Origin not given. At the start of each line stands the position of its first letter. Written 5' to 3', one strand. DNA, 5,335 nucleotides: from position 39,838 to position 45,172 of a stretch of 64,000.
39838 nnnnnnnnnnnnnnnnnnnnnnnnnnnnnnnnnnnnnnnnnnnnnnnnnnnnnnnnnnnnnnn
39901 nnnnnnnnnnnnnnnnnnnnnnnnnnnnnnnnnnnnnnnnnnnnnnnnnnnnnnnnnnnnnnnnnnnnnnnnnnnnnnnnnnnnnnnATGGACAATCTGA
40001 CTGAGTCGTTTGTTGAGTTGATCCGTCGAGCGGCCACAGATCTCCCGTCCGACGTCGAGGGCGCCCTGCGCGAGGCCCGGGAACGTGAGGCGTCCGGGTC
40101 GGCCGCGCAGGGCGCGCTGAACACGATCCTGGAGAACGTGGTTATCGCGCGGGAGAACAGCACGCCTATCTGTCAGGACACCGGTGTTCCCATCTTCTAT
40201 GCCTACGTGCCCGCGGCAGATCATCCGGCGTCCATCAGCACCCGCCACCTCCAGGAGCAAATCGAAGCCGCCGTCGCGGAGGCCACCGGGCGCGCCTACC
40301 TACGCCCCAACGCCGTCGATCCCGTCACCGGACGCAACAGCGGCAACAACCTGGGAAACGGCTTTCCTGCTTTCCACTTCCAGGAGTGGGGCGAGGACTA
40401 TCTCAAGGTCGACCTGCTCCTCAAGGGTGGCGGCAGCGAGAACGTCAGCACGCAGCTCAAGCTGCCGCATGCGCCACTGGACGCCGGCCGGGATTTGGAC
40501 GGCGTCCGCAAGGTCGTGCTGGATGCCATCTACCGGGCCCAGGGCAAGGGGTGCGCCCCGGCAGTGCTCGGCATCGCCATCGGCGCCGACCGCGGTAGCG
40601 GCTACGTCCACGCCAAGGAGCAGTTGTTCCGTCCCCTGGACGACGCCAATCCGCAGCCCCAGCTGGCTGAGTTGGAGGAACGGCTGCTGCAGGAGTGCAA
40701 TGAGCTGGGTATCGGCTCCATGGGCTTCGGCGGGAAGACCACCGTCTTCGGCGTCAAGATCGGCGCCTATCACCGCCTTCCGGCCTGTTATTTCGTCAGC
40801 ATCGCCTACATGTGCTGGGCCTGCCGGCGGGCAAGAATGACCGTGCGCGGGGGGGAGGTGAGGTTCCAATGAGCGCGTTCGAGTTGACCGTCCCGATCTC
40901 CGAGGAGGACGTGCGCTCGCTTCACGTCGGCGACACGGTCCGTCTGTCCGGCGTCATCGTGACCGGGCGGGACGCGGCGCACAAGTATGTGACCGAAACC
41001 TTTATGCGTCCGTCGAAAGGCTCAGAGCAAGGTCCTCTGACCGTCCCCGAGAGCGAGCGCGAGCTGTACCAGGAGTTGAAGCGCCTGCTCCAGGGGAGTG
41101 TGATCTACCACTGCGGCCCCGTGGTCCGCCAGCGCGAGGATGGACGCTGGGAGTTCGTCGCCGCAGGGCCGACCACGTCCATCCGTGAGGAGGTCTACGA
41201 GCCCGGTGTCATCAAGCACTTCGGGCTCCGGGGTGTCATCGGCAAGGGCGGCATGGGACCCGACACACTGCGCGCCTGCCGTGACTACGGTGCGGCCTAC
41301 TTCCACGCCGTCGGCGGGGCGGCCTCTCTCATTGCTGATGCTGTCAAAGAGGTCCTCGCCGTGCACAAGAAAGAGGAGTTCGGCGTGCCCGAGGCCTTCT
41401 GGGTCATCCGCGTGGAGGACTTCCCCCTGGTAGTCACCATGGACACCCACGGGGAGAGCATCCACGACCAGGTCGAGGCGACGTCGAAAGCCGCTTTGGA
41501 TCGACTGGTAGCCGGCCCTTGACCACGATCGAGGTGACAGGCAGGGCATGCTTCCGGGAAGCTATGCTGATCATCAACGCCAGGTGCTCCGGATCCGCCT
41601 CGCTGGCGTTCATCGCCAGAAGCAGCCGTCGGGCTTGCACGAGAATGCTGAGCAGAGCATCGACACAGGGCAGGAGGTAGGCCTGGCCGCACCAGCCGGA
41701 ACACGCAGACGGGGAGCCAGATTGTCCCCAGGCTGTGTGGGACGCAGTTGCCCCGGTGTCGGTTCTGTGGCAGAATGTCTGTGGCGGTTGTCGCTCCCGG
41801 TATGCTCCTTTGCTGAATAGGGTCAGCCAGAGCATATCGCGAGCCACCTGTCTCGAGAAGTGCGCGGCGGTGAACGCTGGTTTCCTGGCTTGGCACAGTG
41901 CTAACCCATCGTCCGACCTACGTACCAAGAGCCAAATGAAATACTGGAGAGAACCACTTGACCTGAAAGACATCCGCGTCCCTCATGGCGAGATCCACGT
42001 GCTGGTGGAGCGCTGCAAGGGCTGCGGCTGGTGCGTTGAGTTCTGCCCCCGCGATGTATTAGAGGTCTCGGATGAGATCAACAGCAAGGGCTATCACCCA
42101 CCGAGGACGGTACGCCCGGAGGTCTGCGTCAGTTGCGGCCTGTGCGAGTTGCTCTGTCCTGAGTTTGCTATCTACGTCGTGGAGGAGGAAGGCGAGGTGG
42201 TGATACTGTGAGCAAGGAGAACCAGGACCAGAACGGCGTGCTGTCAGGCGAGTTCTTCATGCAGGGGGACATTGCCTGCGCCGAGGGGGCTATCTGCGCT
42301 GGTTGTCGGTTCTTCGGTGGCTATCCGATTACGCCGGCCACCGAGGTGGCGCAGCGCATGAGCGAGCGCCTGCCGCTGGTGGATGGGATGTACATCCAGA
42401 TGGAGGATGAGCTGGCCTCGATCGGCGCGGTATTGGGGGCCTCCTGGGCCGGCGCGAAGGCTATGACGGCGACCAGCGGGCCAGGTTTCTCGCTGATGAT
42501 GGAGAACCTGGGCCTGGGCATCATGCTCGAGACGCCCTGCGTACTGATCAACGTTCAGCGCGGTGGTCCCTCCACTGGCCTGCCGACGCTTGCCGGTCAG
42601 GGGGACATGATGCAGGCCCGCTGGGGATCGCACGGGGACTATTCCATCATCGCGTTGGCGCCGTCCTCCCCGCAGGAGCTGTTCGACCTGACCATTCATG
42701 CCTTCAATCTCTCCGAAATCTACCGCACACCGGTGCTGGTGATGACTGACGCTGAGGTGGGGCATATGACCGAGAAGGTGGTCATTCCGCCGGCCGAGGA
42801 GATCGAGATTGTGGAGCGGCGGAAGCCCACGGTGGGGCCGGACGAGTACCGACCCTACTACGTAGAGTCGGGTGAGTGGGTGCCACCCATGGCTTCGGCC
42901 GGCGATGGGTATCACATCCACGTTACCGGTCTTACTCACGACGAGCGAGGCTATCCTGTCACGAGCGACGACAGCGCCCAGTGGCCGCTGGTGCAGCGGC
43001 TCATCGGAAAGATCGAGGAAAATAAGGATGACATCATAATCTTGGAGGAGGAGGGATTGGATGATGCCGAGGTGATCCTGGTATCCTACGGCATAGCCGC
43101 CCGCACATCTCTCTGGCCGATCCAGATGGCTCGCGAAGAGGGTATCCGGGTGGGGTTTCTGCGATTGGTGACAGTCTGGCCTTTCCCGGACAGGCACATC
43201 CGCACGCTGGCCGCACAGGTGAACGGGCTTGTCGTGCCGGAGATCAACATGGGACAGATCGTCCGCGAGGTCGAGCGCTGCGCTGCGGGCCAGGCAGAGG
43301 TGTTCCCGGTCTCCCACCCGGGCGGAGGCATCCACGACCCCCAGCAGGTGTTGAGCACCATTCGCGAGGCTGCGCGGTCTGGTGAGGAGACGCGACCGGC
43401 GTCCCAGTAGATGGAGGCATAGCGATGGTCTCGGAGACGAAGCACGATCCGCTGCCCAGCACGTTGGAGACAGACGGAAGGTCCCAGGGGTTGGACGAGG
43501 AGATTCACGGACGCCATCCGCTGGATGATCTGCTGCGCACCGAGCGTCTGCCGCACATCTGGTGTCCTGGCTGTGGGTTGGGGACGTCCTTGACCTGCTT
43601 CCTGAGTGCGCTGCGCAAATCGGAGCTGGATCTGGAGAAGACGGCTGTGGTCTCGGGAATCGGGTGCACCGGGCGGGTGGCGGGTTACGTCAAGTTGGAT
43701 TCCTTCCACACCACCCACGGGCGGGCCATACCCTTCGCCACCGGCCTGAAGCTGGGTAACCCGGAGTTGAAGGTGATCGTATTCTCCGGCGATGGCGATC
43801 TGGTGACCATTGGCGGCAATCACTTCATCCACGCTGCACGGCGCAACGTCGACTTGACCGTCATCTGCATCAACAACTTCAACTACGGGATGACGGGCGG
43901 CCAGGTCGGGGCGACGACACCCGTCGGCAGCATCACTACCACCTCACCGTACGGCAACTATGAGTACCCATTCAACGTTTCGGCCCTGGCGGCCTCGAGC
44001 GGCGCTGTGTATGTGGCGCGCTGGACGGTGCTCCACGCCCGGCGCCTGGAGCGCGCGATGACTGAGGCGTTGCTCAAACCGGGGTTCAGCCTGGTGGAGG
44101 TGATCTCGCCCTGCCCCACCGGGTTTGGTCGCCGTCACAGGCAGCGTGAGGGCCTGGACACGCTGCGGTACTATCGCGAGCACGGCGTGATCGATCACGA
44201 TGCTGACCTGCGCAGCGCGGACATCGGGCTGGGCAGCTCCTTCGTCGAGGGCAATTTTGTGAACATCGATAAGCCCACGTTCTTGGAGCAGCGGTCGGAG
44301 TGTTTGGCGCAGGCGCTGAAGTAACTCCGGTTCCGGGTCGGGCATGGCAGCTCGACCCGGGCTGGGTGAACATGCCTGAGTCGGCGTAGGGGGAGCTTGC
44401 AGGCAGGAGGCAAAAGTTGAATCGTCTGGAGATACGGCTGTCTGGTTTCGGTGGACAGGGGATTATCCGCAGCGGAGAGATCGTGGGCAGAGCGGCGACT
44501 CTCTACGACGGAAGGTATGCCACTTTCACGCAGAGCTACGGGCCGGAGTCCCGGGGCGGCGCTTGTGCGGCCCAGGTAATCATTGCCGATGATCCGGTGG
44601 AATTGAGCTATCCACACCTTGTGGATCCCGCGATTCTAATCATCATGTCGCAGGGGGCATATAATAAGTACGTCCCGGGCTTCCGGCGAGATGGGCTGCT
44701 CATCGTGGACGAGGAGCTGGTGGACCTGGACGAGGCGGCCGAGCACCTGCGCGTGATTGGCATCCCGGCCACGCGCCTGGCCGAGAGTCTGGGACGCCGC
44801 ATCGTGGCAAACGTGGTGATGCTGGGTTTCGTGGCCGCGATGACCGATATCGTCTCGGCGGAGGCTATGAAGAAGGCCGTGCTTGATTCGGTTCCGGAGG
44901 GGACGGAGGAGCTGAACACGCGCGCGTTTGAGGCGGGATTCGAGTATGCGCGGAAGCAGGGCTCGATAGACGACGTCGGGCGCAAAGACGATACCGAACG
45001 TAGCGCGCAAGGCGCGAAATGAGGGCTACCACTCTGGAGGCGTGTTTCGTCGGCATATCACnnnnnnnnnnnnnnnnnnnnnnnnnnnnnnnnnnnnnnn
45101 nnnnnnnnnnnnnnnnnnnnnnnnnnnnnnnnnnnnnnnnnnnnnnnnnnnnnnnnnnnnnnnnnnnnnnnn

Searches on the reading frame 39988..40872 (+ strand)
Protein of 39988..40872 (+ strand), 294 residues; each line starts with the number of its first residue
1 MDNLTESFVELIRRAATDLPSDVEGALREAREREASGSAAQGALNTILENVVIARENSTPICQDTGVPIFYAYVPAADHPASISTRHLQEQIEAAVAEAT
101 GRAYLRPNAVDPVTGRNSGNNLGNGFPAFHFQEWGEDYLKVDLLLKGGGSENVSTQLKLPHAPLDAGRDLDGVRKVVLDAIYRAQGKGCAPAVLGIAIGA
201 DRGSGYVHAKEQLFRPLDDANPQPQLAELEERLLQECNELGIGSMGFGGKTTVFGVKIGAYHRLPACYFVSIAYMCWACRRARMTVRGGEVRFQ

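Call 13: search_protein_families(library=pfam, proteins=[window:39988-40872:+], max_evalue=0.00001)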
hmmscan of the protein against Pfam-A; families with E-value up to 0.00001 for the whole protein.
window:39988-40872:+ (294 aa): 1 family
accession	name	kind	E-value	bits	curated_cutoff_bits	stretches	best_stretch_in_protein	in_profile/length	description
PF05681.19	Fumerase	-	4.5e-75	252.9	25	1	6-284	2-269/270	Fumarate hydratase (Fumerase)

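Call 80: search_protein_families(library=ncbifam, proteins=[window:39988-40872:+], max_evalue=1e-10)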
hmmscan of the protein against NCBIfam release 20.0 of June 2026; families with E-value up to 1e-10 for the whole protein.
window:39988-40872:+ (294 aa): 3 families
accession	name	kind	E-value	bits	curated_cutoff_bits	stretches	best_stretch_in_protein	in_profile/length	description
TIGR00722.1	ttdA_fumA_fumB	subfamily_domain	8.7e-71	238.3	100.65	1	5-286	2-273/273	hydrolyase, tartrate alpha subunit/fumarate domain protein, Fe-S type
NF004885.0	PRK06246.1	equivalog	1.6e-69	234.3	276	1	2-285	7-278/279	fumarate hydratase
NF006084.0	PRK08230.1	equivalog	1.6e-42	145.6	365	1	2-286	12-287/303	L(+)-tartrate dehydratase subunit alpha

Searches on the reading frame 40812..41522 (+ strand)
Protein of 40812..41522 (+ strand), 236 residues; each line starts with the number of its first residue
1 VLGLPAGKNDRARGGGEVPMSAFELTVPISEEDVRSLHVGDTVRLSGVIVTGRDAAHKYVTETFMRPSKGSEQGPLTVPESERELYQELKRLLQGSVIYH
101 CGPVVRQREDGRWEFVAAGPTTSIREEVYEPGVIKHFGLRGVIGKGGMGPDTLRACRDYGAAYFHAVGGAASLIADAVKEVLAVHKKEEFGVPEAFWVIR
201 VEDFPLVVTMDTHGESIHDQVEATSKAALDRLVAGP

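Call 13: search_protein_families(library=pfam, proteins=[window:40812-41522:+], max_evalue=0.00001)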
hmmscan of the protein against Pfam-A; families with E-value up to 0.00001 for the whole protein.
window:40812-41522:+ (236 aa): 1 family
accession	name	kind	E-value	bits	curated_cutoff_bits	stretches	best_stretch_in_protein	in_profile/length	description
PF05683.17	Fumerase_C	-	9.9e-47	159.4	22.2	1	23-220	29-204/205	Fumarase C-terminus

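Call 80: search_protein_families(library=ncbifam, proteins=[window:40812-41522:+], max_evalue=1e-10)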
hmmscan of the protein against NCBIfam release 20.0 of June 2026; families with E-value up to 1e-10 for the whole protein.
window:40812-41522:+ (236 aa): 8 families
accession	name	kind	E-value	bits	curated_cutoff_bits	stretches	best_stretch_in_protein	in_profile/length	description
TIGR00723.1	ttdB_fumA_fumB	subfamily_domain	1.7e-48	164.8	145.15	1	32-219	1-168/169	FumA C-terminus/TtdB family hydratase beta subunit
NF004708.0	PRK06043.1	equivalog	2.8e-46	157.5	269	1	23-232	3-190/192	fumarate hydratase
NF006082.0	PRK08228.1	equivalog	9.2e-45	152.6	264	1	86-223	45-184/205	L(+)-tartrate dehydratase subunit beta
NF006253.0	PRK08395.1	equivalog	2.6e-43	147.6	244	1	89-219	45-164/166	fumarate hydratase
NF005310.0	PRK06842.1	equivalog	8.9e-33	113.6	238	1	24-220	4-175/185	Fe-S-containing hydro-lyase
NF011919.0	PRK15390.1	equivalog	9.7e-14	50.5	1105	1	23-225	361-542/548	class I fumarate hydratase FumA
NF011920.0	PRK15391.1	subfamily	2.5e-13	49.2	1094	1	37-224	377-541/548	class I fumarate hydratase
NF011921.0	PRK15392.1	equivalog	1.8e-12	46.6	1060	1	32-228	371-544/550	class I fumarate hydratase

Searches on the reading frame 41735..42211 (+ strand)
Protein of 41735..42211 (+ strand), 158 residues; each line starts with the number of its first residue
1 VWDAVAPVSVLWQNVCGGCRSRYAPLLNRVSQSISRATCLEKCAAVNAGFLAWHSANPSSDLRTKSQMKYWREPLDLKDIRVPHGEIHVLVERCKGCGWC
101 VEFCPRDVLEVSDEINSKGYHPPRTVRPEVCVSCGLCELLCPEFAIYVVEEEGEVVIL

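Call 16: search_protein_families(library=pfam, proteins=[window:41735-42211:+], max_evalue=0.00001)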
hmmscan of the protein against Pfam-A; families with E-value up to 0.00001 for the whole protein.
window:41735-42211:+ (158 aa): 5 families
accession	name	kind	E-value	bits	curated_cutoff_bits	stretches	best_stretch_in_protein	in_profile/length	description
PF00037.32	Fer4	-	2.3e-10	40.3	21.1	1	91-109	5-23/24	4Fe-4S binding domain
PF12838.12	Fer4_7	-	1.8e-09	38.4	27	1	93-143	1-50/52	4Fe-4S dicluster domain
PF13187.11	Fer4_9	-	1.3e-07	32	27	0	38-108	7-51/52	4Fe-4S dicluster domain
PF13237.11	Fer4_10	-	1.6e-06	28.4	25.5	0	92-142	7-53/53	4Fe-4S dicluster domain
PF14697.11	Fer4_21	-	4.1e-06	27.3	35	0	86-110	33-58/59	4Fe-4S dicluster domain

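Call 80: search_protein_families(library=ncbifam, proteins=[window:41735-42211:+], max_evalue=1e-10)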
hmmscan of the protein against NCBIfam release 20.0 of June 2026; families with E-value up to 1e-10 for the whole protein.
window:41735-42211:+ (158 aa): 3 families
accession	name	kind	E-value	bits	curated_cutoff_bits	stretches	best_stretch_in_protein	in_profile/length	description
NF042987.1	OGOR_delta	exception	3.8e-21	75.1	125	1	85-148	24-87/89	2-oxoglutarate ferredoxin oxidoreductase subunit delta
NF007205.0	PRK09626.1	equivalog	1.9e-14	53.6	93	1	88-152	13-77/105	2-oxoglutarate-acceptor oxidoreductase subunit OorD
NF042909.1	FMH_DH_FwdF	exception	8.4e-11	41.5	375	0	84-149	249-314/336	tungsten-dependent formylmethanofuran dehydrogenase subunit FwdF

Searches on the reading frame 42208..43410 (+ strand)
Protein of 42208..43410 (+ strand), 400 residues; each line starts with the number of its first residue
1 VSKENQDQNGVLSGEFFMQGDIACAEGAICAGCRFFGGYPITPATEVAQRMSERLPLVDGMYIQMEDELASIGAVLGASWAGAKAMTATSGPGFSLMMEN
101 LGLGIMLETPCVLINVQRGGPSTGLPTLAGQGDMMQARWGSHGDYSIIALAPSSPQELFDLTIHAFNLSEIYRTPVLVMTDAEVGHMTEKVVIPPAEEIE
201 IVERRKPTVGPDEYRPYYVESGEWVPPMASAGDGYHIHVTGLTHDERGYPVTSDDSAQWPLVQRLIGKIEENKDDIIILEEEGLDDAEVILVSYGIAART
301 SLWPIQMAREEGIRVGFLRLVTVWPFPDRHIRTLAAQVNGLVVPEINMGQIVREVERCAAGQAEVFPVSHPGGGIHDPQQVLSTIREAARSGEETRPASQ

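Call 16: search_protein_families(library=pfam, proteins=[window:42208-43410:+], max_evalue=0.00001)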
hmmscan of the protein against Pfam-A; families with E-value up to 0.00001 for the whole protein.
window:42208-43410:+ (400 aa): 2 families
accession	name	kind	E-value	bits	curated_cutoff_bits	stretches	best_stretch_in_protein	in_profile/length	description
PF01855.24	POR_N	-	4.4e-69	233.2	27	1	26-252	1-219/231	Pyruvate flavodoxin/ferredoxin oxidoreductase, thiamine diP-bdg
PF17147.9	PFOR_II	-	4.6e-19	69.1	27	1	287-381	1-102/102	Pyruvate:ferredoxin oxidoreductase core domain II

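Call 80: search_protein_families(library=ncbifam, proteins=[window:42208-43410:+], max_evalue=1e-10)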
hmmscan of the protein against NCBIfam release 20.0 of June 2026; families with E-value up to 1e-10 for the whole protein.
window:42208-43410:+ (400 aa): 12 families
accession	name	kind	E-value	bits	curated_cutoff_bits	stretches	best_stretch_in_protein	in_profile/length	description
NF006412.0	PRK08659.1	equivalog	5.3e-170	565.6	411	1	15-388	5-376/378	2-oxoacid:acceptor oxidoreductase subunit alpha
NF007206.0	PRK09627.1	equivalog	6.6e-112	374.2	579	1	15-387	3-374/375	2-oxoglutarate synthase subunit alpha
TIGR03710.1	OAFO_sf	subfamily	2.2e-101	340.2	482.75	1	13-356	191-533/561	2-oxoacid:acceptor oxidoreductase subunit alpha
NF005507.0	PRK07119.1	subfamily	5.8e-89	298.3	399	2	16-217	5-206/352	3-methyl-2-oxobutanoate dehydrogenase subunit VorB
NF041170.1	Oxoac_fdxalpha_Archa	equivalog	3.6e-64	217.2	800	1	14-352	234-586/636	2-oxoacid:ferredoxin oxidoreductase subunit alpha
NF040682.1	PorA_Arch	equivalog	4.3e-27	95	550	1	18-200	6-187/387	pyruvate synthase subunit PorA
NF006233.0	PRK08367.1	equivalog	2.7e-24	85.8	625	1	18-199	7-187/394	pyruvate ferredoxin oxidoreductase subunit alpha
NF007201.0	PRK09622.1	equivalog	3e-24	85.7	590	1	20-193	15-186/405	2-oxoacid:ferredoxin oxidoreductase subunit alpha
NF006232.0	PRK08366.1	equivalog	2.8e-21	75.6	646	1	18-347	10-324/394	2-ketoisovalerate ferredoxin oxidoreductase subunit alpha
TIGR03336.1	IOR_alpha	equivalog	9.2e-18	63.9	650.9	1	17-193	4-174/595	indolepyruvate ferredoxin oxidoreductase subunit alpha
NF045764.1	PhenlGlyoxDHPadG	equivalog_domain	1.6e-17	63.1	700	0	18-182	5-167/398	NADH-dependent phenylglyoxylate dehydrogenase subunit alpha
NF045791.1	OxalOxredalpha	equivalog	2.1e-12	46.8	500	1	19-339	8-314/395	oxalate oxidoreductase subunit alpha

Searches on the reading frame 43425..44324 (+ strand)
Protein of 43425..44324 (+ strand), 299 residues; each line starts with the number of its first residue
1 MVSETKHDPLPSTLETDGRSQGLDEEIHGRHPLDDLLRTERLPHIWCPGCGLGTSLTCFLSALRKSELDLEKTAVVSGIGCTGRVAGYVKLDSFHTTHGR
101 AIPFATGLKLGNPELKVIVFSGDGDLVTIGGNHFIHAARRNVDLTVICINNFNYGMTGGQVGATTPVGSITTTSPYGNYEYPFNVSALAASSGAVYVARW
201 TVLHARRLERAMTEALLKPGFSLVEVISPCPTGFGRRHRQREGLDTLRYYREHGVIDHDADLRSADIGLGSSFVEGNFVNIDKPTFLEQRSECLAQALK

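Call 16: search_protein_families(library=pfam, proteins=[window:43425-44324:+], max_evalue=0.00001)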
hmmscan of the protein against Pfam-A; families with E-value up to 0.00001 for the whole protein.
window:43425-44324:+ (299 aa): 1 family
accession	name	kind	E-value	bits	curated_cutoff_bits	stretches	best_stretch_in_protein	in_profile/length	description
PF02775.26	TPP_enzyme_C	-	2.8e-33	115.3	21.9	1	87-226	20-151/151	Thiamine pyrophosphate enzyme, C-terminal TPP binding domain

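Call 80: search_protein_families(library=ncbifam, proteins=[window:43425-44324:+], max_evalue=1e-10)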
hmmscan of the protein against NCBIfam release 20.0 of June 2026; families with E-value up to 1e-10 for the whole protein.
window:43425-44324:+ (299 aa): 8 families
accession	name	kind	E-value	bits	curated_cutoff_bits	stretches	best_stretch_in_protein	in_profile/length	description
NF007207.0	PRK09628.1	equivalog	5.2e-70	236.2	364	1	34-255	6-227/277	2-oxoglutarate ferredoxin oxidoreductase subunit beta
NF008820.0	PRK11866.1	equivalog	5e-63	213.2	402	1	39-237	11-207/287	2-oxoacid ferredoxin oxidoreductase subunit beta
TIGR02177.1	PorB_KorB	subfamily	1.5e-60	205.2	261.9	1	45-232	2-189/286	2-oxoacid:acceptor oxidoreductase, beta subunit, pyruvate/2-ketoisovalerate family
NF041171.1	Oxoac_fdxbeta_Archa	equivalog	7.1e-56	189.7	423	1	46-232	5-191/296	2-oxoacid:ferredoxin oxidoreductase subunit beta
NF008821.0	PRK11869.1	equivalog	3.3e-55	187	438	1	38-265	8-229/286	2-oxoacid ferredoxin oxidoreductase subunit beta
NF008818.0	PRK11864.1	subfamily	5.4e-21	75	405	1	44-234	18-212/300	3-methyl-2-oxobutanoate dehydrogenase subunit beta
NF008819.1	PRK11865.1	equivalog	6.6e-18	65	405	1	44-237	18-219/300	pyruvate synthase subunit PorB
NF045766.1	PhenlGlyoxDHPadI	equivalog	9.8e-11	41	700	0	111-234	229-358/443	NADH-dependent phenylglyoxylate dehydrogenase subunit beta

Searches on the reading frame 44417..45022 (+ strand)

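Call 16: search_protein_families(library=pfam, proteins=[window:44417-45022:+], max_evalue=0.00001)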
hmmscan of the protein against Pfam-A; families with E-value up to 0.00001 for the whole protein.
window:44417-45022:+ (201 aa): 1 family
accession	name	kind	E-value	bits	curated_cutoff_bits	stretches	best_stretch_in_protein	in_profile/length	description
PF01558.24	POR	-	2.2e-33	116.3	27.4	1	12-176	1-173/173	Pyruvate ferredoxin/flavodoxin oxidoreductase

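Call 80: search_protein_families(library=ncbifam, proteins=[window:44417-45022:+], max_evalue=1e-10)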
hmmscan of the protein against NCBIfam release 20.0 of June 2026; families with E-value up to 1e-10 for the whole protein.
window:44417-45022:+ (201 aa): 15 families
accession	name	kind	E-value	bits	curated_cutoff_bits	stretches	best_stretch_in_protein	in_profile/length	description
NF006323.0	PRK08537.1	equivalog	2.5e-64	216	235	1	3-180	2-180/181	2-oxoacid:ferredoxin oxidoreductase subunit gamma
NF006211.0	PRK08338.1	equivalog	1.4e-33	115.8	239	1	5-179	2-169/170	2-oxoacid:ferredoxin oxidoreductase subunit gamma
NF006275.0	PRK08441.1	equivalog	5.1e-27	94.6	216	1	3-180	2-180/185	2-oxoglutarate-acceptor oxidoreductase subunit OorC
NF040683.1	PorC_Meth_Thtga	equivalog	2.2e-22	79.6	270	1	4-180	2-175/177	pyruvate synthase subunit PorC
TIGR02175.1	PorC_KorC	subfamily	2.5e-22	79.5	81.1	1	4-178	2-175/177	2-oxoacid:acceptor oxidoreductase, gamma subunit, pyruvate/2-ketoisovalerate family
NF006321.0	PRK08534.1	equivalog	1.3e-21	77.1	225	1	5-180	3-179/181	pyruvate ferredoxin oxidoreductase subunit gamma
TIGR03710.1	OAFO_sf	subfamily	6.3e-19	68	482.75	1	4-183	2-178/561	2-oxoacid:acceptor oxidoreductase subunit alpha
NF005323.0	PRK06853.1-3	equivalog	2.5e-16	60.2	238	0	109-178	126-195/197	indolepyruvate oxidoreductase subunit beta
TIGR03334.1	IOR_beta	equivalog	8.2e-16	58.5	205.8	0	104-175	118-188/189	indolepyruvate ferredoxin oxidoreductase subunit beta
NF045762.1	PhenlGlyoxDHPadE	equivalog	5.3e-15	55.7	300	1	5-176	3-177/187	NADH-dependent phenylglyoxylate dehydrogenase subunit gamma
NF005325.0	PRK06853.1-5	equivalog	1.8e-14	53.9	230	0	111-177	125-190/192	indolepyruvate oxidoreductase subunit beta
NF010632.0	PRK14029.1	equivalog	3.2e-13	49.7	335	1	4-176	2-178/185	pyruvate/ketoisovalerate ferredoxin oxidoreductase subunit gamma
NF005322.0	PRK06853.1-2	equivalog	6.1e-13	49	237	0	109-180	125-195/197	indolepyruvate oxidoreductase subunit beta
NF005324.0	PRK06853.1-4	equivalog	7.2e-13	48.9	222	1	4-181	3-192/196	indolepyruvate oxidoreductase subunit beta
NF005328.0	PRK06853.2-2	equivalog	9.1e-13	48.4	240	0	1-56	1-55/192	indolepyruvate oxidoreductase subunit beta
